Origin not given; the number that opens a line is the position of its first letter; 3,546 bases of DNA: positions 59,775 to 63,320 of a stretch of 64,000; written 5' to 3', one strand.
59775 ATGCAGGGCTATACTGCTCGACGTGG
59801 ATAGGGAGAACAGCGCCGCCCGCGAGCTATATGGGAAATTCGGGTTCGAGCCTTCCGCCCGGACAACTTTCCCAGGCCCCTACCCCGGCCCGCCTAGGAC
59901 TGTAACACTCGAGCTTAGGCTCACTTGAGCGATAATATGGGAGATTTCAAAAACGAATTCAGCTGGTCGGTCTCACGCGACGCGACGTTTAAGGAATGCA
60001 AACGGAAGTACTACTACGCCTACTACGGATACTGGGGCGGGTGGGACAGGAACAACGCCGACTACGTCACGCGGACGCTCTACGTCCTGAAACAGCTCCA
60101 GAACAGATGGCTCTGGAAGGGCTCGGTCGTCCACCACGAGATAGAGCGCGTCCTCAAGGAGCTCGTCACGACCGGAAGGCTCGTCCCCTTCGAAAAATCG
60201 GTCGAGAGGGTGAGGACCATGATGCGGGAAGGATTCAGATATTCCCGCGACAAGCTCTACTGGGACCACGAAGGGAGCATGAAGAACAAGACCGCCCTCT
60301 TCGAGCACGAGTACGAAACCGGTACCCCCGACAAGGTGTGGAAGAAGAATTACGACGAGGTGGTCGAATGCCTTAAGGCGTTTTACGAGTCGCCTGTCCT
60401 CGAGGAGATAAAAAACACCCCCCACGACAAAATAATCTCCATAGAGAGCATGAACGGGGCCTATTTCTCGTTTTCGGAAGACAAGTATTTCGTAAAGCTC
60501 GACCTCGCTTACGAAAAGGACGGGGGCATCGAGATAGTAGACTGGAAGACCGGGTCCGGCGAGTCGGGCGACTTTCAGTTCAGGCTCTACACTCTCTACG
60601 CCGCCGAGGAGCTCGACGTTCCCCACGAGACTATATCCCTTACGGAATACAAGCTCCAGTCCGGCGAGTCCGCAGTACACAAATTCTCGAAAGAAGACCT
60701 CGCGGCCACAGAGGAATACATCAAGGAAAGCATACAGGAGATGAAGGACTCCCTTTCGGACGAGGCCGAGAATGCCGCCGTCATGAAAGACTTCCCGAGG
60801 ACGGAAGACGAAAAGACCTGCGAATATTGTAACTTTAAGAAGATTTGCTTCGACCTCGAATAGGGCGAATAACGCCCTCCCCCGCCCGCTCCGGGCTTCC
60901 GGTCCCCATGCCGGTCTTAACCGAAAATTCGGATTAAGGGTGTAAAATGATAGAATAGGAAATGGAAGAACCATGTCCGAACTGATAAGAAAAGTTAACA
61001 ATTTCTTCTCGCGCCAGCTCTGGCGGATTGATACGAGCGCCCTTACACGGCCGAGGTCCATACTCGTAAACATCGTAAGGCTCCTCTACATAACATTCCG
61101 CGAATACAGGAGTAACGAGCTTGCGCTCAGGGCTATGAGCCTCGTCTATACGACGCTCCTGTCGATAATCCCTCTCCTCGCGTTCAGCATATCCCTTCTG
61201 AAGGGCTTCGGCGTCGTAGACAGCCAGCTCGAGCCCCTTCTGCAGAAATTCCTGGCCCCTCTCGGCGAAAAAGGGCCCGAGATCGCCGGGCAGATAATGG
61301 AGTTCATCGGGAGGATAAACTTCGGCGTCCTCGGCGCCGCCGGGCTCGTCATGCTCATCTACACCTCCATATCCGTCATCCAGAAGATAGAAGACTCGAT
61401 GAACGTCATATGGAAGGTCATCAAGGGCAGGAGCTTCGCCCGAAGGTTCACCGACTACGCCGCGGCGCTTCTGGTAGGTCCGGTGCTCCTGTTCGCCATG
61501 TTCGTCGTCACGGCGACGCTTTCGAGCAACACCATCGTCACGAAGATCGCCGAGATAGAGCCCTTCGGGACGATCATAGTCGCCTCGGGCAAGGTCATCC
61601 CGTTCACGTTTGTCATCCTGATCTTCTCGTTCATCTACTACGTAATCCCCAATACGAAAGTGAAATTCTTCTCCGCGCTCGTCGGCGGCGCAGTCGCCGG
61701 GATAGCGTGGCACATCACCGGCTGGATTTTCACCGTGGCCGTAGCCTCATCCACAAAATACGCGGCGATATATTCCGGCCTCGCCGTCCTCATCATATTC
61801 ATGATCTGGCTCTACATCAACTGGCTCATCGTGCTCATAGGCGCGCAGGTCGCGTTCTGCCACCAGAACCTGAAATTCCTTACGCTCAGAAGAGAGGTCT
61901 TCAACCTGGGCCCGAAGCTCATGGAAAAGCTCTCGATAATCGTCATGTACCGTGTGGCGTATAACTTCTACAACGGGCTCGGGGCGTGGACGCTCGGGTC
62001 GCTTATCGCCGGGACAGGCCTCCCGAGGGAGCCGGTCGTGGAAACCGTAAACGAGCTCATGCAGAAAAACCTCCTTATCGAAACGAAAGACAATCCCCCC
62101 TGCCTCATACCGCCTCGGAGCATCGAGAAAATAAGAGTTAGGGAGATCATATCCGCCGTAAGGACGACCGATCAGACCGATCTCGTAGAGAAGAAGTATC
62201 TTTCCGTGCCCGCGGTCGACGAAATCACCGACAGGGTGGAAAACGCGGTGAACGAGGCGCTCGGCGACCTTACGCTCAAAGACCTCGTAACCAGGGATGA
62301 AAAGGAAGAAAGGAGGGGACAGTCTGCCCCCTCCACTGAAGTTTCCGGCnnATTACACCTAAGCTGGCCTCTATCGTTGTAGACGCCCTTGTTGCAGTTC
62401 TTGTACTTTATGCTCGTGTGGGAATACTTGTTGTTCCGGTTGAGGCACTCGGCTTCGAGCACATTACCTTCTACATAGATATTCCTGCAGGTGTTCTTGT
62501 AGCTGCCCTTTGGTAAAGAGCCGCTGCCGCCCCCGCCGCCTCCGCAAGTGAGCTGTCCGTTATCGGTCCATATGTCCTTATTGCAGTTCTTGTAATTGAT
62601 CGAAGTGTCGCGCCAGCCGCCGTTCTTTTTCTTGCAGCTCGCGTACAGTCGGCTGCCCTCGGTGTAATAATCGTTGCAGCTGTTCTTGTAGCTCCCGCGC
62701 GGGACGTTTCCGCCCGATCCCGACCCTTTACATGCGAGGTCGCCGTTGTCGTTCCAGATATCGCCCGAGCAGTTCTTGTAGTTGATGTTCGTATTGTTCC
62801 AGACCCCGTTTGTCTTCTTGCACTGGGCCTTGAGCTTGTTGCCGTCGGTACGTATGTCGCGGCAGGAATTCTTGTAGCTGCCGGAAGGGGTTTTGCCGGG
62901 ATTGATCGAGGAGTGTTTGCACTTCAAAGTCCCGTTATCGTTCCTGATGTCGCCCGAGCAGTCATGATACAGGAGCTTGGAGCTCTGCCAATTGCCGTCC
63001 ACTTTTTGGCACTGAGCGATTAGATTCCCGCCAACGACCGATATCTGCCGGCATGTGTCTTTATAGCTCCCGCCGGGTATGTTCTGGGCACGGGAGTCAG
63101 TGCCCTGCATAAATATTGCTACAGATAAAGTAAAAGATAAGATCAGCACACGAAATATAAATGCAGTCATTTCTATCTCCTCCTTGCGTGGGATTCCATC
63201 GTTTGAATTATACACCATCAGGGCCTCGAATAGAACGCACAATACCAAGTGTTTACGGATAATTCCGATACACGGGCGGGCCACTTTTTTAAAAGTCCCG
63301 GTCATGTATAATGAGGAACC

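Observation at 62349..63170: Secreted four-repeat cyanovirin-N-homology (CVNH)-like lectin with extra cysteines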

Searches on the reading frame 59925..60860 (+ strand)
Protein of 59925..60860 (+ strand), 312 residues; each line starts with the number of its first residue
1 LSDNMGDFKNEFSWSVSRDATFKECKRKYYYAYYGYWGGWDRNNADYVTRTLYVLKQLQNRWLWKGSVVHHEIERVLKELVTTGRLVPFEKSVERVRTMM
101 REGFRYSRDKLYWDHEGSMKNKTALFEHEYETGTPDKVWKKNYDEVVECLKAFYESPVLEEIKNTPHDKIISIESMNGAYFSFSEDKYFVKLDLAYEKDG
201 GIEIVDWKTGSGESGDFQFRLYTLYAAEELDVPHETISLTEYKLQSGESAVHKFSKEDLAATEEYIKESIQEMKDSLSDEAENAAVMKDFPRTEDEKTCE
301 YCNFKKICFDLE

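Call 35: search_protein_families(library=pfam, proteins=[window:59925-60860:+], max_evalue=0.01)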
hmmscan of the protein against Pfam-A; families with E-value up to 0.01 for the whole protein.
window:59925-60860:+ (312 aa): 2 families
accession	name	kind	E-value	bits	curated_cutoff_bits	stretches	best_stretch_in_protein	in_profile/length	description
PF12705.13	PDDEXK_1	-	5.5e-17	63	22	1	13-308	1-246/247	PD-(D/E)XK nuclease superfamily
PF10926.14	DUF2800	-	2.6e-05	24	21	1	126-309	59-233/368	Protein of unknown function (DUF2800)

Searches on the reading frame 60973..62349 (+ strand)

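Call 35: search_protein_families(library=pfam, proteins=[window:60973-62349:+], max_evalue=0.01)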
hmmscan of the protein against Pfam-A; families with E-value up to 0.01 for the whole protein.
window:60973-62349:+ (459 aa): 2 families
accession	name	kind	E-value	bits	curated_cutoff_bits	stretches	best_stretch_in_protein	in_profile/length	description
PF03631.20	Virul_fac_BrkB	-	3.5e-53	181.3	33.7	1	48-298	3-256/259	Virulence factor BrkB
PF01978.25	TrmB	-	0.0023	18.2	25.6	0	403-445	16-58/68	Sugar-specific transcriptional regulator TrmB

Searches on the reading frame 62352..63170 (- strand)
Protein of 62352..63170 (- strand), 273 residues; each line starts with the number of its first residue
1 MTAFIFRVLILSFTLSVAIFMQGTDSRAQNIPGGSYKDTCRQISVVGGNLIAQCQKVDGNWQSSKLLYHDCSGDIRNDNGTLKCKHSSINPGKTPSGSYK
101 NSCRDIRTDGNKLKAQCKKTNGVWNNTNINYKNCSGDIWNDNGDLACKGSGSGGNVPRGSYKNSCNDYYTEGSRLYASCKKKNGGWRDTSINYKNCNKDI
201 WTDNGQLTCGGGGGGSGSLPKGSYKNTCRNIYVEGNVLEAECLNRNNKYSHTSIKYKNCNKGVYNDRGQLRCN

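Call 4: search_protein_families(library=pfam, proteins=[window:62352-63170:-], max_evalue=10)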
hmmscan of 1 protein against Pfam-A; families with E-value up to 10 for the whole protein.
window:62352-63170:- (273 aa): 1 family
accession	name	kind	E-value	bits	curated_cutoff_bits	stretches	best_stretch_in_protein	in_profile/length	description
PF08881.15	CVNH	-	1e-26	94.1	24.5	3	36-145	1-101/102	CVNH domain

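Call 5: search_protein_families(library=ncbifam, proteins=[window:62352-63170:-], max_evalue=10)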
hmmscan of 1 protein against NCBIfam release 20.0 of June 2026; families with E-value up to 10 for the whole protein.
window:62352-63170:- (273 aa): 1 family
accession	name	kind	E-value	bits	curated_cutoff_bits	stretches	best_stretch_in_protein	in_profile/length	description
NF052356.1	mannose_binding_lectin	equivalog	2.9e-28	98.6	80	3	97-208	1-102/103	mannose-binding lectin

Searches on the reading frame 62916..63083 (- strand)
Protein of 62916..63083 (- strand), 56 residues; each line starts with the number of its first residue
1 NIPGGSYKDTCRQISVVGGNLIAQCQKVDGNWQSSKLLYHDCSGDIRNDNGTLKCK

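Call 37: predict_structure(alignment_id=A2)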
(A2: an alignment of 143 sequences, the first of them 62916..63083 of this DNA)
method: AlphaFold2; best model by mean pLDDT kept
length: 56 residues; sequences in the alignment: 143
mean_pLDDT: 94.5   pTM: 0.73
mean pLDDT of the five models: 94.5, 94.1, 92.4, 91.1, 88.6
residues with pLDDT >= 90: 49; 70-90: 7; 50-70: 0; < 50: 0
segments of 3 or more residues with pLDDT < 50: none
pLDDT, mean of each block of 10 residues (from residue 1): 93 95 97 95 93 94
secondary structure, 60 per line:
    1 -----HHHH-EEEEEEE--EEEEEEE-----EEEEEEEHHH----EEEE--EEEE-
elements in order: H6-9 E11-17 E20-26 E32-38 E46-49 E52-55

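Call 41: search_protein_representatives(alignment_id=A2)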
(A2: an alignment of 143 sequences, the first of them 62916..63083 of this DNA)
Query: 143 sequences, 56 profile positions. Proteins with E-value up to 0.001 (for the whole library): 4398; up to 1e-10: 1972; up to 1e-30: 476. The best 150 are listed.
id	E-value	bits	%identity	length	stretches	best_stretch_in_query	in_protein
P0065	4.3e-183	609.6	-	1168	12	2-56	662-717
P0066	8.5e-163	544.6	-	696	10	2-56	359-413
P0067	2.8e-145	488.5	-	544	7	2-56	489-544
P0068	1.5e-135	457.3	-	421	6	3-56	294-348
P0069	3.6e-135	456.1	-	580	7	1-56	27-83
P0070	3.4e-121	411.4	-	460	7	2-56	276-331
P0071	3.1e-118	401.9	-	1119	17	2-56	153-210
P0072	7.9e-118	400.6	-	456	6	2-55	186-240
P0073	1.7e-112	383.5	-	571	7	2-56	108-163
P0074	2.0e-112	383.3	-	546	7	2-55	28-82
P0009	8.8e-107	365.2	-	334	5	2-56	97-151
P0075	8.2e-106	362.1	-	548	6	2-55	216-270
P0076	1.1e-105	361.7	-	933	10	1-56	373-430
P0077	1.5e-103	354.8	-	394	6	2-56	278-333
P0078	6.2e-102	349.7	-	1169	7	2-55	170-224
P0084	3.7e-95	328.0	-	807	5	1-56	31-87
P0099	7.9e-85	294.9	-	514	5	1-55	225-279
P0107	1.9e-82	287.3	-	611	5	2-56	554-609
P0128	1.3e-74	262.2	-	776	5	2-56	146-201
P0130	4.7e-74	260.4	-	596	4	2-56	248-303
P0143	1.5e-68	242.8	-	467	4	2-55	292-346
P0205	3.0e-54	197.0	-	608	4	2-56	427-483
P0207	1.7e-53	194.5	-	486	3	1-56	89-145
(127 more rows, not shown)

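Call 46: find_homologous_proteins(query=A2, max_evalue=0.00001)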
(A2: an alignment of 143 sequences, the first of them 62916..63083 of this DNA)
Query A2 (143 sequences) (56 aa, profile of the alignment): 3 proteins with E <= 0.00001 among 41 candidates.
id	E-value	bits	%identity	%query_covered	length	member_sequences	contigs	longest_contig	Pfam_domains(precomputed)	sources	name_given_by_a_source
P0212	2.3e-30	122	36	98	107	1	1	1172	PF08881.16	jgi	jgi:hypothetical protein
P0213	1.0e-23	101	84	100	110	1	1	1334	PF08881.16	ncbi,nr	ncbi:MAG: hypothetical protein KC473_12710, partial [Candidatus Dadabacteria bacterium]|nr:hypotheti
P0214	3.6e-16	77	94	95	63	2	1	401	-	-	-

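Call 52: search_solved_structures(query=A2, max_evalue=0.01, show_alignments=5)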
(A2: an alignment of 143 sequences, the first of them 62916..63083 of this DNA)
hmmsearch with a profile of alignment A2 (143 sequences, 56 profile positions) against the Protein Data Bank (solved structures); distinct sequences matched with E-value up to 0.01: 18.
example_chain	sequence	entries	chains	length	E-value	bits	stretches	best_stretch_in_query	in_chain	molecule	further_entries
3s3z_A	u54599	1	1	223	2.2e-26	94.9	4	5-53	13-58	Tandem Cyanovirin-N Dimer CVN2L10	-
3s3y_A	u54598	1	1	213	9.8e-26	92.8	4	5-53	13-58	TANDEM CYANOVIRIN-N DIMER CVN2L0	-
1n02_A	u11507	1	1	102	4.3e-14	55.5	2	5-54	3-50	Cyanovirin-N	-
1lom_A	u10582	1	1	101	6.9e-14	54.9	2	5-53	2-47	Cyanovirin-N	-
1iiy_A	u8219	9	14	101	7.3e-14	54.8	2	5-53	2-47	CYANOVIRIN-N | PROTEIN (CYANOVIRIN-N)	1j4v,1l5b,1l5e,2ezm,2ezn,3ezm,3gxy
3lhc_A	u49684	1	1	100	1.7e-13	53.6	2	5-40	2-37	Cyanovirin-N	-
2rp3_A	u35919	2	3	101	2.6e-13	53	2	5-40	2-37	Cyanovirin-N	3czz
4j4c_A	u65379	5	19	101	3.9e-13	52.5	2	5-53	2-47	Cyanovirin-N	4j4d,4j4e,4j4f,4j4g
2y1s_A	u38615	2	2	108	1.6e-12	50.5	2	7-53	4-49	Mannan-binding lectin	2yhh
2pys_A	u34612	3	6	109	3.7e-11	46.2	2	5-53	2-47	Cyanovirin-N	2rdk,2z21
2jzj_A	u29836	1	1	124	3.9e-11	46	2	7-54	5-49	Cyanovirin-N homolog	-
5k79_A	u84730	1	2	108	1.1e-10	44.7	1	5-53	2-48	Cyanovirin-N domain protein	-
6x7h_A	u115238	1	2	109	7e-10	42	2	7-41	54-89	Cyanovirin-N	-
2jzk_A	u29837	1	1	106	4.1e-08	36.4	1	6-45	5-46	Cyanovirin-N homolog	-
2kjl_A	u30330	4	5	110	9.1e-07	32.1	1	6-51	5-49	Cyanovirin-N homolog | Cyanovirin-N-like protein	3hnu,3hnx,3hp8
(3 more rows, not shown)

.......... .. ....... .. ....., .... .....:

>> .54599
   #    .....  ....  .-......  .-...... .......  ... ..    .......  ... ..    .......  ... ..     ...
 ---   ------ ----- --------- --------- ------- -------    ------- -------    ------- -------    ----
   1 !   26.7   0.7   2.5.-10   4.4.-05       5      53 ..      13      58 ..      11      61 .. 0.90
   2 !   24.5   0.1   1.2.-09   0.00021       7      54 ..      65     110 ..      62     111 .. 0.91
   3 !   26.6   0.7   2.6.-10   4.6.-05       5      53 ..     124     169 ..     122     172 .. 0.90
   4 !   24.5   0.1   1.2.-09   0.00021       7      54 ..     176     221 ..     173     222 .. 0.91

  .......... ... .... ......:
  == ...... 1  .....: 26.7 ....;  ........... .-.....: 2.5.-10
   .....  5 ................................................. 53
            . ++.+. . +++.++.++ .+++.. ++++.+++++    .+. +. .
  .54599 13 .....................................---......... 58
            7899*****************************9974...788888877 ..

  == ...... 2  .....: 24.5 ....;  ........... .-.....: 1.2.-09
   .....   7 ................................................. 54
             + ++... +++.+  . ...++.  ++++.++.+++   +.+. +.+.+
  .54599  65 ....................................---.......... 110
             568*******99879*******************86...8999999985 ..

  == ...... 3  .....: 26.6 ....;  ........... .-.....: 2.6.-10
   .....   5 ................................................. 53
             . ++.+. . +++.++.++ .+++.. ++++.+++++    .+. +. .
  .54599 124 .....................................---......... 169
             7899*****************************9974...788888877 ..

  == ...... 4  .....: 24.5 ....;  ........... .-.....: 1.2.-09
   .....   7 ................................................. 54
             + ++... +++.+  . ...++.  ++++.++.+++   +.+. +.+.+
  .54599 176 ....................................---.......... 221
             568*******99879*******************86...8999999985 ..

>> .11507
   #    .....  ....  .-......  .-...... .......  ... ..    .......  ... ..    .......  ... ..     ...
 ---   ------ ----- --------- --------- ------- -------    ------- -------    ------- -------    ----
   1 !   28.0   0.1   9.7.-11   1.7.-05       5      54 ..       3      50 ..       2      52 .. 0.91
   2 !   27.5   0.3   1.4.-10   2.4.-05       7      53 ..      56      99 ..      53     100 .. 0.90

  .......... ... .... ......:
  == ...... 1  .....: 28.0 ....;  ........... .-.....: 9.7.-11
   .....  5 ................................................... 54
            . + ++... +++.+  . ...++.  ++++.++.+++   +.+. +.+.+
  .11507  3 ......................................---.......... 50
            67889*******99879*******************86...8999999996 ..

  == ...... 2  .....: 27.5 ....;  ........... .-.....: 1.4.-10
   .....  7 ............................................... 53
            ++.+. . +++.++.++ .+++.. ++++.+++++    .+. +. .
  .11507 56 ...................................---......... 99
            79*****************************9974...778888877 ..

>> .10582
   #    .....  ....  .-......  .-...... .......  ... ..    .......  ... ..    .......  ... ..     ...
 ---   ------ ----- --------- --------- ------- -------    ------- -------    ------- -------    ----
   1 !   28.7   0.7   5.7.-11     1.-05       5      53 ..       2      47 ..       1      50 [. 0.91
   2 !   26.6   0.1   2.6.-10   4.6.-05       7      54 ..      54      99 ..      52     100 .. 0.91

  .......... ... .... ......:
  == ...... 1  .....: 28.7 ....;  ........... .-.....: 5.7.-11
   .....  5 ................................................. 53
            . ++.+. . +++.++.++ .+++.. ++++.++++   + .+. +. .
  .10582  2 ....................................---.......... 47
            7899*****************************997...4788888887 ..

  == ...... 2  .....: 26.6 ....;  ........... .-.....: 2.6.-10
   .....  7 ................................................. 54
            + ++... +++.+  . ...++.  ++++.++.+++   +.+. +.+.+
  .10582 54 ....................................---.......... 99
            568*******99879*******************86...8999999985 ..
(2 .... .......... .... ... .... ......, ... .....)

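Call 55: search_protein_families(library=pfam, proteins=[P0065, P0078, P0084, P0128, P0130, P0099, P0107, P0143, P0205, P0207], max_evalue=0.001)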
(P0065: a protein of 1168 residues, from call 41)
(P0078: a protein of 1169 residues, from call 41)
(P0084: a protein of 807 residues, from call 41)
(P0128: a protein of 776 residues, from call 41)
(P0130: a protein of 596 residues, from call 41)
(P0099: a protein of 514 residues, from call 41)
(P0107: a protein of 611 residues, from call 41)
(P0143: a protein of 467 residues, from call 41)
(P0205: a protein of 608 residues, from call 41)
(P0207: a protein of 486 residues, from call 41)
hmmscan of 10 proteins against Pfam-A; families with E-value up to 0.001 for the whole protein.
P0065 (1168 aa): 2 families
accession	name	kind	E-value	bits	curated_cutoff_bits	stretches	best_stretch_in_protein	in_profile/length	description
PF08881.15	CVNH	-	1.3e-44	151.5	24.5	6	544-646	5-101/102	CVNH domain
PF04886.17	PT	-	1.8e-14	53.4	26.2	3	986-1019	3-36/36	PT disordered repeat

P0078 (1169 aa): 2 families
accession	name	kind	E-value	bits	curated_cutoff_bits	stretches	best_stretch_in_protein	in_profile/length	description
PF08881.15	CVNH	-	5.1e-34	117.5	24.5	5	175-269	1-91/102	CVNH domain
PF11033.13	ComJ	-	0.00012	22.2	25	0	396-417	87-108/122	Competence protein J (ComJ)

P0084 (807 aa): 4 families
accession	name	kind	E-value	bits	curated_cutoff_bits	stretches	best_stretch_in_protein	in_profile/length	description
PF00264.25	Tyrosinase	-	1.2e-33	117.8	22.6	1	366-573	2-213/214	Common central domain of tyrosinase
PF08881.15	CVNH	-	7.3e-23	81.7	24.5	3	217-324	1-101/102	CVNH domain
PF12142.13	PPO1_DWL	-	1.1e-08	35.1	20.8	1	583-623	3-42/52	Polyphenol oxidase middle domain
PF25271.1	DUF7868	-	2.5e-06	28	25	1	655-778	9-139/158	Domain of unknown function (DUF7868)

P0128 (776 aa): 3 families
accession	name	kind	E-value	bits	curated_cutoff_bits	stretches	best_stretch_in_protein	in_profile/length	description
PF08881.15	CVNH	-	1e-11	45.9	24.5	1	27-122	1-88/102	CVNH domain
PF07938.18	Fungal_lectin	-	2.1e-08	34.4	25.3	1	287-514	17-246/299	Fungal fucose-specific lectin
PF12385.14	Peptidase_C70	-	8.5e-08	32.7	19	0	596-628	14-46/141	Papain-like cysteine protease AvrRpt2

P0130 (596 aa): 4 families
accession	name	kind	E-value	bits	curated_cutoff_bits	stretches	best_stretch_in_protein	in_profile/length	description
PF14295.12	PAN_4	-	9.6e-29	99.6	27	2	99-149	1-51/51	PAN domain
PF08881.15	CVNH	-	2.2e-26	93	24.5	3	313-421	1-102/102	CVNH domain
PF00024.32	PAN_1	-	2.7e-11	43.6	21.4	1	106-150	14-53/76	PAN domain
PF08276.17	PAN_2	-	9.1e-06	26.1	21.1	0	116-148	30-59/67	PAN-like domain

P0099 (514 aa): 2 families
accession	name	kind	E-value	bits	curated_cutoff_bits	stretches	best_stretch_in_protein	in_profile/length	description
PF08881.15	CVNH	-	3.2e-35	121.4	24.5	5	231-335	1-101/102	CVNH domain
PF22443.2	FbpC-like_RD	-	2.6e-06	27.5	27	0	155-171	9-25/39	FbpC-like, regulatory domain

P0107 (611 aa): 3 families
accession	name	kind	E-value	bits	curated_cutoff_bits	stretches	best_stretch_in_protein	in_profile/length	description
PF08881.15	CVNH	-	4.8e-24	85.5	24.5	2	426-476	1-49/102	CVNH domain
PF00030.24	Crystall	-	5.5e-14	52.5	25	1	98-175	2-82/82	Beta/Gamma crystallin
PF03995.18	Inhibitor_I36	-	9.3e-06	25.9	21.1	1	100-152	15-68/69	Peptidase inhibitor family I36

P0143 (467 aa): 3 families
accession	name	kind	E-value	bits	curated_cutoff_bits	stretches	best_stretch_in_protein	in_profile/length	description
PF08881.15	CVNH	-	1.2e-15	58.5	24.5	3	238-344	1-101/102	CVNH domain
PF00413.30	Peptidase_M10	-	1.9e-06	28.3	24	1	71-171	24-128/159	Matrixin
PF01400.30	Astacin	-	1.8e-05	25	22.5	1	152-174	79-101/189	Astacin (Peptidase family M12A)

P0205 (608 aa): 1 family
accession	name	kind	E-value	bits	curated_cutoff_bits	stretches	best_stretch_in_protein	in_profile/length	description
PF08881.15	CVNH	-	0.00019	22.6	24.5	1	432-510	1-74/102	CVNH domain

P0207 (486 aa): 1 family
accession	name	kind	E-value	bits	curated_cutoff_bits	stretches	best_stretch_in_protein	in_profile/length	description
PF08881.15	CVNH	-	8e-12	46.3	24.5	2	36-142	1-101/102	CVNH domain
